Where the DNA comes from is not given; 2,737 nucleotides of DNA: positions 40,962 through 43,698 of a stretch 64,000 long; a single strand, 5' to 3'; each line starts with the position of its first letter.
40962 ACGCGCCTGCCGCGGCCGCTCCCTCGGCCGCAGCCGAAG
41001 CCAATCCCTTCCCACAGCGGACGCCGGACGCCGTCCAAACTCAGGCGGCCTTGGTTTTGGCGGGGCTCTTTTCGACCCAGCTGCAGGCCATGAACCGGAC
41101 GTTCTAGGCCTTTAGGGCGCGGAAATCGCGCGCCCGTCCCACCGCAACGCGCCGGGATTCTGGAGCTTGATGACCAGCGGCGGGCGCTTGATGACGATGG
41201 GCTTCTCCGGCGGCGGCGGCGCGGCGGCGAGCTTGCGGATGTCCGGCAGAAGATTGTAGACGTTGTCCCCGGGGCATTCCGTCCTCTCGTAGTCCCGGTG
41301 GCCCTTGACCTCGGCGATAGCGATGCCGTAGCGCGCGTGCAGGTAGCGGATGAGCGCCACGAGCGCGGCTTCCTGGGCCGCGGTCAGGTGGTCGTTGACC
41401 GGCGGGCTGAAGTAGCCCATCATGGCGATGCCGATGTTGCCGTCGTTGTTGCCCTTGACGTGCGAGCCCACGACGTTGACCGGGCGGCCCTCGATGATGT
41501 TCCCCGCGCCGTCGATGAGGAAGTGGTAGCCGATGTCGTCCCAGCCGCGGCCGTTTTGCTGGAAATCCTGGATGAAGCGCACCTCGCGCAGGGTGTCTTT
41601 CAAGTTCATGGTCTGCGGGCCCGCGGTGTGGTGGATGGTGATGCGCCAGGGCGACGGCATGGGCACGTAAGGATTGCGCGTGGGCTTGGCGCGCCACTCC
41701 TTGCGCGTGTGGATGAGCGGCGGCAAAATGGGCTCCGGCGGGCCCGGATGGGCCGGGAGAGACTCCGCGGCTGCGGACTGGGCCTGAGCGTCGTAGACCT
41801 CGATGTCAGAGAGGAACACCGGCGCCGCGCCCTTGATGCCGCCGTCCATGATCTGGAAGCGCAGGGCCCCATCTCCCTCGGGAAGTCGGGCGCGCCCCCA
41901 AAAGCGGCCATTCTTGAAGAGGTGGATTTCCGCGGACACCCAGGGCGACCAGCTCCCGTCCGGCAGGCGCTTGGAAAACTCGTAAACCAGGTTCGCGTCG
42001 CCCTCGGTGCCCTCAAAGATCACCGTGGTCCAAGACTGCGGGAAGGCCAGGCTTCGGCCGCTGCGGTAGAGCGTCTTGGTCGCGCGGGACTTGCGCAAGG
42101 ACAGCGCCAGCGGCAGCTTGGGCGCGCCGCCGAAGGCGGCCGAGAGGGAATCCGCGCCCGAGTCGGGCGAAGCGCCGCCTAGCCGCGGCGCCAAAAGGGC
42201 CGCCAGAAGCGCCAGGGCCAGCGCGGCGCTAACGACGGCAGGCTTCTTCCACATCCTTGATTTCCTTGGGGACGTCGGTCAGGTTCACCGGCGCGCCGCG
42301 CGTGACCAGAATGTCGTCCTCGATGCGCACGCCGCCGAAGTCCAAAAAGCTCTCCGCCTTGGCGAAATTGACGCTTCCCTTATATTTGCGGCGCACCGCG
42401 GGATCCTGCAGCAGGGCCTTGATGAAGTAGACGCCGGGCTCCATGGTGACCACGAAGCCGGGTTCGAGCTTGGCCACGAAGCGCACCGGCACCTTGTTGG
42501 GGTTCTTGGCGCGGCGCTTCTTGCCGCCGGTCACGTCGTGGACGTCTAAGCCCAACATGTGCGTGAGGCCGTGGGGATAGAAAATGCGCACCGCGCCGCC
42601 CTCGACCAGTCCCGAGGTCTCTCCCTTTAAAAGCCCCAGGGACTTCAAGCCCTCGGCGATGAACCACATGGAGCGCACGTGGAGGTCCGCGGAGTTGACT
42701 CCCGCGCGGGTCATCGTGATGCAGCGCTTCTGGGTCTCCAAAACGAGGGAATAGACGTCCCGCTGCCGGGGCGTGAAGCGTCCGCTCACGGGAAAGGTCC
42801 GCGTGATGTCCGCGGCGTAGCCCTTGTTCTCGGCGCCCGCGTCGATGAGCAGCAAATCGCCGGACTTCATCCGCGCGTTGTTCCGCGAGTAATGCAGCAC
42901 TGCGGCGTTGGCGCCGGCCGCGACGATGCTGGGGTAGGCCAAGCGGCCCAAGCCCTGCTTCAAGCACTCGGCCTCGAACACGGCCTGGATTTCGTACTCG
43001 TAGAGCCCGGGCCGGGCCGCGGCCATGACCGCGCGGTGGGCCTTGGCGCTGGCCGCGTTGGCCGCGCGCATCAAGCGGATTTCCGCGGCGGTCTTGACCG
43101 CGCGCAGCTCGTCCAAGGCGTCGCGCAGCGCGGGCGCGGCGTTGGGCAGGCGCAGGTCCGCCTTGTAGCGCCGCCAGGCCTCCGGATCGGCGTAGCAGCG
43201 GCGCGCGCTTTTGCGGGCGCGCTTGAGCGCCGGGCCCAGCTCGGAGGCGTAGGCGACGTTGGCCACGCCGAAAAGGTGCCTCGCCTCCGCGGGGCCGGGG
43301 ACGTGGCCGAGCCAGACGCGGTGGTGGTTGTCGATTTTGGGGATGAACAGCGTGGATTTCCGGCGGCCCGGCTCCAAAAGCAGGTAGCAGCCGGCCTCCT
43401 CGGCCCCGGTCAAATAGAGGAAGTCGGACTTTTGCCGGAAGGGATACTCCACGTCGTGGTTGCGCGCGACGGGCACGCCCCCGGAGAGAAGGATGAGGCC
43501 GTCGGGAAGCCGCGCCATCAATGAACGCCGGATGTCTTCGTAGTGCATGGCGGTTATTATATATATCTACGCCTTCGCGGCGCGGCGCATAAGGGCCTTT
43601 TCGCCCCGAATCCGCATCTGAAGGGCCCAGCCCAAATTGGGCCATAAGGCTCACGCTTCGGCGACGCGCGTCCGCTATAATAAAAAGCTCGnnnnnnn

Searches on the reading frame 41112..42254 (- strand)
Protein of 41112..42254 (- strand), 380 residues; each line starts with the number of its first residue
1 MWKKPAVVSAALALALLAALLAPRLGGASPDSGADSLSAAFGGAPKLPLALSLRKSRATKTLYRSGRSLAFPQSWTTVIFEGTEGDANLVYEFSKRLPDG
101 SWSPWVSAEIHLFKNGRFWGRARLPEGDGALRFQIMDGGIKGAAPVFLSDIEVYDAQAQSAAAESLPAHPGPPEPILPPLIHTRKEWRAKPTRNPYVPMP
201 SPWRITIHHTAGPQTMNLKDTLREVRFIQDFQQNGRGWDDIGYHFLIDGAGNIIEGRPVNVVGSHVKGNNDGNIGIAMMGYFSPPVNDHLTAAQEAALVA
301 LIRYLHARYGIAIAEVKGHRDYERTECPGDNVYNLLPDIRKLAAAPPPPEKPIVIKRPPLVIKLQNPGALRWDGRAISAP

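Call 91: search_protein_families(library=pfam, proteins=[window:41112-42254:-], max_evalue=0.00001)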
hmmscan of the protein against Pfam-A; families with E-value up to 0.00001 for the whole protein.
window:41112-42254:- (380 aa): 1 family
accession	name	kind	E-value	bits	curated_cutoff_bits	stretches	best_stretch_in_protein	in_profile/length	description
PF01510.30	Amidase_2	-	1.4e-21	77.7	26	1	202-330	5-131/131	N-acetylmuramoyl-L-alanine amidase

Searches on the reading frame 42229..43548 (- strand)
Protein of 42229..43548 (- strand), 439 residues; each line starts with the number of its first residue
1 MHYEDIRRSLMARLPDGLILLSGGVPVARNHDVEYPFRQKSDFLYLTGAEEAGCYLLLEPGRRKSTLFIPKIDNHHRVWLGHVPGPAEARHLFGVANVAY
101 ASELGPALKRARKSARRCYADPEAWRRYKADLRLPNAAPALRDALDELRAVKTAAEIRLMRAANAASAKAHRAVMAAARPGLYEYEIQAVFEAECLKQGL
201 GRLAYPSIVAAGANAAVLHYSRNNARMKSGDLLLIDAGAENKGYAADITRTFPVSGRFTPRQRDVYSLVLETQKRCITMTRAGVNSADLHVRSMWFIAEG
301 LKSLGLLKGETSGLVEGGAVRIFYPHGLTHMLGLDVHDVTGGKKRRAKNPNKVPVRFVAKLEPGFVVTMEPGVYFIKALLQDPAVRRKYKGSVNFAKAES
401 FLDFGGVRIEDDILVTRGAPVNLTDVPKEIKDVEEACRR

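Call 91: search_protein_families(library=pfam, proteins=[window:42229-43548:-], max_evalue=0.00001)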
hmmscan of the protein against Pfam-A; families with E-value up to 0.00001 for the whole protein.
window:42229-43548:- (439 aa): 2 families
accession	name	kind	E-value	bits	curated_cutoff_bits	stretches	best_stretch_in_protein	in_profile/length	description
PF00557.29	Peptidase_M24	-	7.6e-59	199.4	23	1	159-416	2-207/208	Metallopeptidase family M24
PF05195.22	AMP_N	-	1.3e-29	102.8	24.6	1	3-116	1-118/121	Aminopeptidase P, N-terminal domain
